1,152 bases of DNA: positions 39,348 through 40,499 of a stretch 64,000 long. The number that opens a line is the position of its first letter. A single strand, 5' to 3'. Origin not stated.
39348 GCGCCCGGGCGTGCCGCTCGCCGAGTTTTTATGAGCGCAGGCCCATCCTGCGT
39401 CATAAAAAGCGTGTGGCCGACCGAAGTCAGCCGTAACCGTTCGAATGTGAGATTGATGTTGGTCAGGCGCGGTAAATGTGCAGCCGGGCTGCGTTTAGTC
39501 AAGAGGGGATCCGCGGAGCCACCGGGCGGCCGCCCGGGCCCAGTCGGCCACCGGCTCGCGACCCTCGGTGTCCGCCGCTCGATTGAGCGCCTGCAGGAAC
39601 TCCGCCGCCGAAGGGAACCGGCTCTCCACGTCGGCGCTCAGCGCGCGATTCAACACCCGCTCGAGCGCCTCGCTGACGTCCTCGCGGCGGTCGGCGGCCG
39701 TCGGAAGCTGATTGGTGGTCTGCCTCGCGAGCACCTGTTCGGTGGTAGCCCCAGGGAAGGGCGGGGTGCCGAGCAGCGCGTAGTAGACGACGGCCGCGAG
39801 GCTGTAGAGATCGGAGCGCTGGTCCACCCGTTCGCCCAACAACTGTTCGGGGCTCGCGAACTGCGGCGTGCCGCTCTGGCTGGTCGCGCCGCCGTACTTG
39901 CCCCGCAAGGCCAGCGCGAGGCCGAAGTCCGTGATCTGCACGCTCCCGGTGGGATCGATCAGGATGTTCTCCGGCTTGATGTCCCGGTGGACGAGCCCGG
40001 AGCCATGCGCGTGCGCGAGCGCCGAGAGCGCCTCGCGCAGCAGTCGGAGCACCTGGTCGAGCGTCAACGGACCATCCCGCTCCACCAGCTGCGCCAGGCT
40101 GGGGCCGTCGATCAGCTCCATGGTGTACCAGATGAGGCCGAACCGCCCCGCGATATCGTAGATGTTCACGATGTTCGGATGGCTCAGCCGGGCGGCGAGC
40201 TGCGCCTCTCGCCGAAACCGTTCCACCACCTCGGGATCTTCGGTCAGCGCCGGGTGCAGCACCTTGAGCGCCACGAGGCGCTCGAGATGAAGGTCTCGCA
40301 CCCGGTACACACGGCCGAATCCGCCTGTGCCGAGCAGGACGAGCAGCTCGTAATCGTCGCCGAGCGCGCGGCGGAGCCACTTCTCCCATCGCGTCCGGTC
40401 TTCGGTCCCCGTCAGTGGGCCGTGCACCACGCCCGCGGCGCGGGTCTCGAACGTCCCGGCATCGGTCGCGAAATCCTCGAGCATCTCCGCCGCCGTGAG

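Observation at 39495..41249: JAK-like architecture in a bacterial protein: N-terminal pseudokinase fused to an active Hanks-type kinase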

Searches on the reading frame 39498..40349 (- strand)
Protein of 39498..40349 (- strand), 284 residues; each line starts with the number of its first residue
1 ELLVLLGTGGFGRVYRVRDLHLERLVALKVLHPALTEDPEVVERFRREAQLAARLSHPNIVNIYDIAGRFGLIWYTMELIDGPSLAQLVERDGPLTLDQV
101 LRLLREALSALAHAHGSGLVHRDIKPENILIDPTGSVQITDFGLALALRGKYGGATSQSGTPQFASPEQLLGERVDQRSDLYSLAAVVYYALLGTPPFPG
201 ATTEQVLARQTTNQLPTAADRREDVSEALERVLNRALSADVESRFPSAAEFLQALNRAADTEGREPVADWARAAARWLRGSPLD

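Call 3: search_protein_families(library=pfam, proteins=[window:39498-40349:-], max_evalue=1)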
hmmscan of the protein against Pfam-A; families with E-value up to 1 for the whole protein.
window:39498-40349:- (284 aa): 10 families
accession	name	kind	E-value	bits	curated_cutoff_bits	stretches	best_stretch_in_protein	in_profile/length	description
PF00069.31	Pkinase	-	8.3e-51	173.3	31.7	1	4-253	5-259/263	Protein kinase domain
PF07714.23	PK_Tyr_Ser-Thr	-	9.7e-30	104.2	23.1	1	5-244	6-248/258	Protein tyrosine and serine/threonine kinase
PF01636.29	APH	-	8.7e-07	29.4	23.2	2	13-115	12-108/239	Phosphotransferase enzyme family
PF03109.22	ABC1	-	1.5e-05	24.7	22.9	1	76-148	146-217/244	ABC1 atypical kinase-like domain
PF17667.7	Pkinase_fungal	-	0.00012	21.4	24.1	1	99-185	287-380/387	Fungal protein kinase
PF14531.12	Kinase-like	-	0.00043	20.1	25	1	110-174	157-216/289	Kinase-like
PF19974.5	TCAD9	-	0.022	14.3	40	1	101-142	281-321/429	Ternary complex associated domain 9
PF07387.17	Seadorna_VP7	-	0.034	13.6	20.3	1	108-143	151-188/308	Seadornavirus VP7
PF12330.14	Haspin_kinase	-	0.26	10.7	25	1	120-146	228-254/364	Haspin like kinase domain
PF01163.29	RIO1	-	0.33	11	22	1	77-143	85-149/187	RIO domain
